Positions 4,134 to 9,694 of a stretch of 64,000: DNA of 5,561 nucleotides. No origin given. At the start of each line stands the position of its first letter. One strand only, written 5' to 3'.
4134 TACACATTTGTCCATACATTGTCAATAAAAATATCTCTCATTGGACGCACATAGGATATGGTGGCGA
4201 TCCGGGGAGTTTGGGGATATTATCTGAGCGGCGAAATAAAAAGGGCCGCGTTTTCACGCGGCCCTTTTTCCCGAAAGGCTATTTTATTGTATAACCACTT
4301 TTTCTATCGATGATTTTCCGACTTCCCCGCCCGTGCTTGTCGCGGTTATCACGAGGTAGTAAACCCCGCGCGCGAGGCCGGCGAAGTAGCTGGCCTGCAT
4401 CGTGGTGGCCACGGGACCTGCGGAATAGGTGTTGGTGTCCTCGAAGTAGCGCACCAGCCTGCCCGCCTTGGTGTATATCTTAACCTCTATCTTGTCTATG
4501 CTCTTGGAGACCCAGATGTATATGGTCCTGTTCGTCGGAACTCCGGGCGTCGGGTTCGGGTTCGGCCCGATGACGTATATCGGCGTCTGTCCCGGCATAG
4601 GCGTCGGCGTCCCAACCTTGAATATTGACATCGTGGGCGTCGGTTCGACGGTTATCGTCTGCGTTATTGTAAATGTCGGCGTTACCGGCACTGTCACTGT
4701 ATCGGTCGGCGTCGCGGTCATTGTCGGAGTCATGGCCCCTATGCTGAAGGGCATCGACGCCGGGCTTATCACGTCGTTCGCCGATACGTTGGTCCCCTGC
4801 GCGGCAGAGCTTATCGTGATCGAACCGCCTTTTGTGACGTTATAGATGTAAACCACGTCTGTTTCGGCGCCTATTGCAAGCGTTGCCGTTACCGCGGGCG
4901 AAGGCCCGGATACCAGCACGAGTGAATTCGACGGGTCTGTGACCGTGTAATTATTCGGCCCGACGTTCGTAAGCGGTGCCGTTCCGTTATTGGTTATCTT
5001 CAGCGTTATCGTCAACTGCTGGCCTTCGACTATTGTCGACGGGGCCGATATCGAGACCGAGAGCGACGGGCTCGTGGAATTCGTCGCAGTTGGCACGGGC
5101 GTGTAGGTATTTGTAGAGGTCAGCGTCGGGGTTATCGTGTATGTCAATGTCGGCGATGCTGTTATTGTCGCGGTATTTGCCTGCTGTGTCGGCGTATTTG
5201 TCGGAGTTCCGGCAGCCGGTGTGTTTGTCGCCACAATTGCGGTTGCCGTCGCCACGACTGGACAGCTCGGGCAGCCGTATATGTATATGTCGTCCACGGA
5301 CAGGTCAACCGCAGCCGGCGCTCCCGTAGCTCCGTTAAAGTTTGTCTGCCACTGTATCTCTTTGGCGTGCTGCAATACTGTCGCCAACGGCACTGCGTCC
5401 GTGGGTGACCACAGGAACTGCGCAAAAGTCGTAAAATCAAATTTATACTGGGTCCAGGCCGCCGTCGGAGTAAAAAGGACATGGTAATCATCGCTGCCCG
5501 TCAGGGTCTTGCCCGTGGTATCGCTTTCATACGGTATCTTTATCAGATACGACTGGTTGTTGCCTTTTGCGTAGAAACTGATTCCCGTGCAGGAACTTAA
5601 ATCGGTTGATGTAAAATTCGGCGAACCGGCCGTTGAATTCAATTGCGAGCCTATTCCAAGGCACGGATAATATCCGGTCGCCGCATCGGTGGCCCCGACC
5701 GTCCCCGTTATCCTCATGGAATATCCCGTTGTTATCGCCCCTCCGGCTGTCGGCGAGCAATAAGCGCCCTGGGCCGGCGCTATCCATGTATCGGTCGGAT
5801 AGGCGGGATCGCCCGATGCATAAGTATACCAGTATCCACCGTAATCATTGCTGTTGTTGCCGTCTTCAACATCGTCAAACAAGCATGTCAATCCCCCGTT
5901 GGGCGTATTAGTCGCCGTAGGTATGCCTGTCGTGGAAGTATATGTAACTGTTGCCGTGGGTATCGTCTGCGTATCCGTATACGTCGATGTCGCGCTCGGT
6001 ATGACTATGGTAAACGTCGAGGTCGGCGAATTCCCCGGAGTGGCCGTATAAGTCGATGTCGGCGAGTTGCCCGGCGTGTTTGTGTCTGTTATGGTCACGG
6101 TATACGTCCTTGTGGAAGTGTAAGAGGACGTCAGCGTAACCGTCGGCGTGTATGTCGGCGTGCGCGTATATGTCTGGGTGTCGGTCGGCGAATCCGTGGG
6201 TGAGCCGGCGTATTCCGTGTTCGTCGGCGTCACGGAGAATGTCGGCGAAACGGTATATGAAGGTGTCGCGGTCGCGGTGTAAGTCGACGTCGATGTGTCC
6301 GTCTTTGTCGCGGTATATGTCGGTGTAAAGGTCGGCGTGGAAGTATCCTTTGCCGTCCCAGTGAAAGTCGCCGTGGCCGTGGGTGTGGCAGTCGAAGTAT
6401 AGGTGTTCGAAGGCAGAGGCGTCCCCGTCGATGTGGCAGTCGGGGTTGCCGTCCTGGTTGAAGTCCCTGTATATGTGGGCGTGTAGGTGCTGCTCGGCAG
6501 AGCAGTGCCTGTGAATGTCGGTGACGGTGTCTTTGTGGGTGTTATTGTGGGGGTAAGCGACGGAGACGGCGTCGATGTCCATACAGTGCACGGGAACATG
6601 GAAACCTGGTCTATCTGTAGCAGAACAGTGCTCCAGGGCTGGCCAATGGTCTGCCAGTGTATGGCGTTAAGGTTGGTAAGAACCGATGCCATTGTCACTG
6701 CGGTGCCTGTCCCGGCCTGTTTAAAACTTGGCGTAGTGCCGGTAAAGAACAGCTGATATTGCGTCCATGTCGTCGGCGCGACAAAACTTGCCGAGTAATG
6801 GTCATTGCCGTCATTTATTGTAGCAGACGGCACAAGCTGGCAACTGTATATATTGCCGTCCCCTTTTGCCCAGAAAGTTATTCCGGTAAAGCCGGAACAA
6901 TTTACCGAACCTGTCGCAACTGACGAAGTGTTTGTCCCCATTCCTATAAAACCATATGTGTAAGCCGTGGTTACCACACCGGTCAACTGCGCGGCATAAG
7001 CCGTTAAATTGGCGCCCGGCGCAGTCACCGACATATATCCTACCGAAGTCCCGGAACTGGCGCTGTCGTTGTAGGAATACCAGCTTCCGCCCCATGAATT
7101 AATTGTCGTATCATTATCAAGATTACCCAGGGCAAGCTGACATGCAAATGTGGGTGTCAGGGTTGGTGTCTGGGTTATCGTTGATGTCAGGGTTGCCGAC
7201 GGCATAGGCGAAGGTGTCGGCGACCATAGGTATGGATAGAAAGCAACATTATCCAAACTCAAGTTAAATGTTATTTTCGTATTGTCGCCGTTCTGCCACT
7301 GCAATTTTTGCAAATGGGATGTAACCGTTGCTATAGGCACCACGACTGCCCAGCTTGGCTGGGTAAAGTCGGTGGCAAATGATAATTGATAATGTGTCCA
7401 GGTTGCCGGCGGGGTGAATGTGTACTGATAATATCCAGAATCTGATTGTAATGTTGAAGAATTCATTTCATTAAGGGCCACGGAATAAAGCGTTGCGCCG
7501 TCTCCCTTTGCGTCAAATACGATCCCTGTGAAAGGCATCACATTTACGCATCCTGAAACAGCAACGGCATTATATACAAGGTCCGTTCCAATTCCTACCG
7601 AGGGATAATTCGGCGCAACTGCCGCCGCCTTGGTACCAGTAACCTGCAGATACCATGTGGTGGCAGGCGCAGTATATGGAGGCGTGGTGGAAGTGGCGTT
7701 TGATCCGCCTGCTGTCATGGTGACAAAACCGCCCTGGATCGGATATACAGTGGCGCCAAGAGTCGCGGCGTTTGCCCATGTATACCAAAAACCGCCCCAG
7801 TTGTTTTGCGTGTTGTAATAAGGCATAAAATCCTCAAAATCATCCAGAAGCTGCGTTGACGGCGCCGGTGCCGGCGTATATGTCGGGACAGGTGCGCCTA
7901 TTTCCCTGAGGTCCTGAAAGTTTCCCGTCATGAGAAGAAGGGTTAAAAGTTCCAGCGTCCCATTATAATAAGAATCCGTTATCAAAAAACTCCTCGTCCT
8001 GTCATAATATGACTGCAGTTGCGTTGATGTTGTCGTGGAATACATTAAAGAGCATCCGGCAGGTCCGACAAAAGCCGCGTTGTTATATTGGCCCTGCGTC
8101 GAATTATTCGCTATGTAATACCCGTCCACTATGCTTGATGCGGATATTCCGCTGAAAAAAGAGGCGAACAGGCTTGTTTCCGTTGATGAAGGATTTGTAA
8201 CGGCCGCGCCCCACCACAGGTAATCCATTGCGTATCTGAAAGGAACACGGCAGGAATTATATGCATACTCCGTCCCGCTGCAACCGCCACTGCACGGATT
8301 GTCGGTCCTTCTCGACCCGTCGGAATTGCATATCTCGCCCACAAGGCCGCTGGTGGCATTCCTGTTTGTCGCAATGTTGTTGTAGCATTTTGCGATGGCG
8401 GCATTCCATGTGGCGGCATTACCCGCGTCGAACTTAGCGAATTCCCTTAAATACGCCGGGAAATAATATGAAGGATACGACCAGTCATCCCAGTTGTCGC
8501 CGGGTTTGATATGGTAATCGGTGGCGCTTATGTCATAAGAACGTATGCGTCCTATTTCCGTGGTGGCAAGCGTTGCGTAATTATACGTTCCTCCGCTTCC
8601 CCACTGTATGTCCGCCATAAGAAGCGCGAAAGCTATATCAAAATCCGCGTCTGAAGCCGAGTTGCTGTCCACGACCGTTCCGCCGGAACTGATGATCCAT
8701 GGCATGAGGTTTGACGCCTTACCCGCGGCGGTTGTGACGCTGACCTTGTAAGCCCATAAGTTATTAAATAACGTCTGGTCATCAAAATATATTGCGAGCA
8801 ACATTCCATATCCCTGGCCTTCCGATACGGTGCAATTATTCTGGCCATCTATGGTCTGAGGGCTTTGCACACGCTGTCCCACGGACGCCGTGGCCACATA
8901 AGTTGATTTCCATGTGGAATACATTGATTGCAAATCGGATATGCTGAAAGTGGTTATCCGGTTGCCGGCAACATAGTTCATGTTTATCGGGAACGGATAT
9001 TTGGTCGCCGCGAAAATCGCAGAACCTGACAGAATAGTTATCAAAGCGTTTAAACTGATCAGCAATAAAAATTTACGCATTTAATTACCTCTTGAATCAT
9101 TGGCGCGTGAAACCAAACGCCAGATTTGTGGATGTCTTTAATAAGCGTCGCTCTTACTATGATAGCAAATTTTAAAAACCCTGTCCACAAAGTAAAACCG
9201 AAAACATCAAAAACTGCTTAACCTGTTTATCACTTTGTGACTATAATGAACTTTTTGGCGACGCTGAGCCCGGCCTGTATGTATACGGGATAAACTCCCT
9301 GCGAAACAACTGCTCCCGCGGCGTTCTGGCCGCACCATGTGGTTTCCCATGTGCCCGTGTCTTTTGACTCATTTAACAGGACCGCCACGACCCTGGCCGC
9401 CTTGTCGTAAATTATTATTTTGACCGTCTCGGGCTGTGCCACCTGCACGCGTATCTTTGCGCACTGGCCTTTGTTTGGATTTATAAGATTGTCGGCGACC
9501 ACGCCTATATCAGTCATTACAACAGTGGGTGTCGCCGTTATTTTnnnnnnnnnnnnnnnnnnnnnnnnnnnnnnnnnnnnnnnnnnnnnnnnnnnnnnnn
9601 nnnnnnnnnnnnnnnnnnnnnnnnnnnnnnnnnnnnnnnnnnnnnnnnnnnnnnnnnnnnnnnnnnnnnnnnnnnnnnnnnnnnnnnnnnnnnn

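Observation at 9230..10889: Membrane-anchored anti-sigma factor whose sensor domain looks like a secretion sorting signal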

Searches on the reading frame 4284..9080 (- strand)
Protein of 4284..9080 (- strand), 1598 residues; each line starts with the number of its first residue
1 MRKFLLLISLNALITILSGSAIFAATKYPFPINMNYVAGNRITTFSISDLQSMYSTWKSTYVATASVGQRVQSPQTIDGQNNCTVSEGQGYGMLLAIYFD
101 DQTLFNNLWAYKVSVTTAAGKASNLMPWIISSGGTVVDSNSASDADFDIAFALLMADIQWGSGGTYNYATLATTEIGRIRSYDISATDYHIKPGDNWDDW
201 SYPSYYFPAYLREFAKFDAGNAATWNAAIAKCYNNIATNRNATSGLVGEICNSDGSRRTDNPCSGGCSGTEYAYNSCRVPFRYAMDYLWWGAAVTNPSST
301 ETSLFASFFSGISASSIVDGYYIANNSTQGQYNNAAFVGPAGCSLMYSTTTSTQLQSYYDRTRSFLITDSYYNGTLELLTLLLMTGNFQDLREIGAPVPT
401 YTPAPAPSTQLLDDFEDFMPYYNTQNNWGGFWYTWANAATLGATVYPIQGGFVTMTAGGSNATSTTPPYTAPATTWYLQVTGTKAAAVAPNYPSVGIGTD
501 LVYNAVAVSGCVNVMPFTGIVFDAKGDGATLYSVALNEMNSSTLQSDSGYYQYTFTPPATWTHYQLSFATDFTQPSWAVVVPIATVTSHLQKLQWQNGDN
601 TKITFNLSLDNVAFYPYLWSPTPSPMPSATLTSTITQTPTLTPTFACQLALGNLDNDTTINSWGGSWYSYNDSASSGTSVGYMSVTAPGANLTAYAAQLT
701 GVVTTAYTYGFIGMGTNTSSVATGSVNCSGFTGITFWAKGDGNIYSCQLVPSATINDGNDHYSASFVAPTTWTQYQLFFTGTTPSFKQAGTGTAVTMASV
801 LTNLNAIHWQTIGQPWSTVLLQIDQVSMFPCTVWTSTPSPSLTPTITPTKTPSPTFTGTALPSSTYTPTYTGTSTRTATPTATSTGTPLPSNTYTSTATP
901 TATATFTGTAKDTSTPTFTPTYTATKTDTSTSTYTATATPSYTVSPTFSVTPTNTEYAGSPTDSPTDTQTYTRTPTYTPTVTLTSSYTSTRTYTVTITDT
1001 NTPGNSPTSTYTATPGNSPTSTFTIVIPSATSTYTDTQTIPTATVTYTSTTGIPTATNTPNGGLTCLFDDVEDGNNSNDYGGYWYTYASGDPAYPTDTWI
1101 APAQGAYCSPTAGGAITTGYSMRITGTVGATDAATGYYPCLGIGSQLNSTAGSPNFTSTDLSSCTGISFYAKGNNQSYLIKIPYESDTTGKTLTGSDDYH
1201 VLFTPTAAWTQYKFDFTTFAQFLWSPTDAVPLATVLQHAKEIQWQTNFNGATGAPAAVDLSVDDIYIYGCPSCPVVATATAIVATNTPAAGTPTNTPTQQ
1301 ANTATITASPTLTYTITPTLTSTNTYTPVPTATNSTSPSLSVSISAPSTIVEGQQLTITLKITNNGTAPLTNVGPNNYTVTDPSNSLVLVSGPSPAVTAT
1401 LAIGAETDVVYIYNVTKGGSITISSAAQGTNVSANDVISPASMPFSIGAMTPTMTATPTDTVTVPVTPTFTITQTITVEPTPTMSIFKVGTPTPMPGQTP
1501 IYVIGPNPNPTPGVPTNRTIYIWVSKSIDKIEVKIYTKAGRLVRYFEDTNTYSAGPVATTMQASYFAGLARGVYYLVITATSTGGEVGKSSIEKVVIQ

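Call 3: search_protein_families(library=pfam, proteins=[window:4284-9080:-], max_evalue=0.1)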
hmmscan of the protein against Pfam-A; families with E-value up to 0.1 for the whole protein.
window:4284-9080:- (1598 aa): 5 families
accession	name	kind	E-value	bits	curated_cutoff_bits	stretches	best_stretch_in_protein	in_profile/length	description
PF01270.23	Glyco_hydro_8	-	2.5e-40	139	24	1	47-384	19-339/341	Glycosyl hydrolases family 8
PF08547.18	CIA30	-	2.6e-17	63.7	24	2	666-787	11-123/157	Complex I intermediate-associated protein 30 (CIA30)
PF03425.19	CBM_11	-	1.1e-10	42.3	27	1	701-808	51-161/182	Carbohydrate binding domain (family 11)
PF07705.17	CARDB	-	0.0079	16.8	22.7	1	1338-1431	2-87/101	CARDB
PF13860.13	FlgD_ig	-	0.07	13.5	27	0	1519-1583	13-78/79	FlgD Ig-like domain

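Call 4: search_protein_families(library=ncbifam, proteins=[window:4284-9080:-], max_evalue=0.1)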
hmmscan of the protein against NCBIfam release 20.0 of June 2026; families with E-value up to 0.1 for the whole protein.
window:4284-9080:- (1598 aa): 1 family
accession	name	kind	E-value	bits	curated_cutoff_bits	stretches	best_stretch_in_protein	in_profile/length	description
NF008305.0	PRK11097.1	equivalog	7.9e-17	61.2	299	1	79-387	48-357/378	cellulose synthase complex periplasmic endoglucanase BcsZ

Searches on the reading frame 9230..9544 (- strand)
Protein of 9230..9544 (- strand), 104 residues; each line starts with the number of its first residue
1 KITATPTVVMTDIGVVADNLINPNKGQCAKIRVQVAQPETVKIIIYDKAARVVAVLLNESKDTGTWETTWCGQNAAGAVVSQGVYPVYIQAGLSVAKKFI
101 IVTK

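Call 21: search_solved_structures(query=window:9230-9544:-, max_evalue=10, show_alignments=3)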
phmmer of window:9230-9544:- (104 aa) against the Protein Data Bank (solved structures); distinct sequences matched with E-value up to 10: 3.
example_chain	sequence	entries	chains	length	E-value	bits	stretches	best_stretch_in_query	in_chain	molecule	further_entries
7bhq_A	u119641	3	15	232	0.051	17.1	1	33-92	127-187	Basal-body rod modification protein FlgD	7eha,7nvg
7eh9_A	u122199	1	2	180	0.18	15.4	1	33-92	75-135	Basal-body rod modification protein FlgD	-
5lsm_A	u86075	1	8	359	0.91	13.2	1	46-78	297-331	FMN-dependent nitronate monooxygenase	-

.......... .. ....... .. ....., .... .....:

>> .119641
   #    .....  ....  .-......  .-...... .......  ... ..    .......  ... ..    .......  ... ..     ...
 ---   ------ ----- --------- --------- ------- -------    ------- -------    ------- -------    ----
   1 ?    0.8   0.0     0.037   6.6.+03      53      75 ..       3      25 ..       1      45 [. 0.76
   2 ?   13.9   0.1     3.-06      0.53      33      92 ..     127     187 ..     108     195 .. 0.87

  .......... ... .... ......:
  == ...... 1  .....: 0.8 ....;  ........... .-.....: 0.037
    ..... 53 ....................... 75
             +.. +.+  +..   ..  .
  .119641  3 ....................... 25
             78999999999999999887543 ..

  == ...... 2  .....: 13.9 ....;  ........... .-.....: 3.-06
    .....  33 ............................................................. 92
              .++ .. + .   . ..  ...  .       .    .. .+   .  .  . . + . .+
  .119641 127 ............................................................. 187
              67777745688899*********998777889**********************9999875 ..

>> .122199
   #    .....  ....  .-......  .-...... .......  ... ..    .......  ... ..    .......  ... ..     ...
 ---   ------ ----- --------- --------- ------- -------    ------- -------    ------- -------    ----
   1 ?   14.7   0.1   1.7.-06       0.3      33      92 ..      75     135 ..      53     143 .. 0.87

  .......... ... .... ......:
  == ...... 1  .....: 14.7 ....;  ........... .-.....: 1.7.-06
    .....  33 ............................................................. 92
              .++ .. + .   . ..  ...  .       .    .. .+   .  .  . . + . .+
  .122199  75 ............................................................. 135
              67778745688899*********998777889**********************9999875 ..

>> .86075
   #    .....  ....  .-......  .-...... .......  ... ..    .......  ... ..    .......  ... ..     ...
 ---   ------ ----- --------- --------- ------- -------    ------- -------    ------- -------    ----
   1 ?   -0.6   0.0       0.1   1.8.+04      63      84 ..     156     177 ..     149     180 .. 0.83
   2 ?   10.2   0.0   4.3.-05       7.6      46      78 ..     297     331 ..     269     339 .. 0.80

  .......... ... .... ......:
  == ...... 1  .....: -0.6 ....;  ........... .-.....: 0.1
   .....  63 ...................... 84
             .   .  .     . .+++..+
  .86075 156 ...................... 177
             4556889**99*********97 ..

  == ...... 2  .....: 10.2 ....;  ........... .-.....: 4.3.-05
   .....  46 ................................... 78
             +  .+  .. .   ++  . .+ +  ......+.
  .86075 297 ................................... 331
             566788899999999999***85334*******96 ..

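Call 23: search_protein_families(library=pfam, proteins=[window:9230-9544:-], max_evalue=10)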
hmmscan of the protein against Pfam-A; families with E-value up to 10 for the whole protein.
window:9230-9544:- (104 aa): 6 families
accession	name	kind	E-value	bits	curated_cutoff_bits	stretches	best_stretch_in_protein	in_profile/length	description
PF13860.13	FlgD_ig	-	3.3e-07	30.6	27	1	29-91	10-75/79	FlgD Ig-like domain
PF13585.12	CHU_C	-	0.036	14.6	27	1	18-91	4-72/86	CHU_C Type IX secretion signal domain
PF18962.6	Por_Secre_tail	-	0.04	14.6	27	1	22-101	4-75/75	Secretion system C-terminal sorting domain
PF14272.11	Gly_rich_SFCGS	-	0.058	13.9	27.3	1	25-94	9-77/114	Glycine-rich SFCGS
PF19319.4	DUF5919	-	0.15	12.3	23.5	1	28-64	67-103/161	Domain of unknown function (DUF5919)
PF15915.11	BAT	-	0.2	11.9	25.8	1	32-90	46-104/156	GAF and HTH_10 associated domain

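Call 24: search_protein_families(library=ncbifam, proteins=[window:9230-9544:-], max_evalue=10)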
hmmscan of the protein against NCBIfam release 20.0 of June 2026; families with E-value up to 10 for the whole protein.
window:9230-9544:- (104 aa): 7 families
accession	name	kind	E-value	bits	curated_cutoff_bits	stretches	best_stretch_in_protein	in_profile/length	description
NF005176.1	PRK06655.1-1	equivalog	5e-06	26.6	230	1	31-92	90-150/197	flagellar hook assembly protein FlgD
NF009276.0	PRK12633.1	equivalog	0.0011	18.8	383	1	40-92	130-182/234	flagellar basal body rod modification protein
NF009453.0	PRK12813.1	equivalog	0.0023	17.5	264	1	35-91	120-173/223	flagellar basal body rod modification protein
NF009452.0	PRK12812.1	equivalog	0.0026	17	258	1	38-88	151-203/289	flagellar basal body rod modification protein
NF052323.1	T9SSA_dep_M6i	equivalog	0.0035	15.3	600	1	19-91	960-1026/1043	T9SS-dependent M6-like inactivated metalloprotease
TIGR02102.1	pullulan_Gpos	equivalog_domain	0.015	13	1042.25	1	26-88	327-389/1113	pullulanase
NF009277.0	PRK12634.1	equivalog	0.086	12.9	333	1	27-88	110-171/221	flagellar basal body rod modification protein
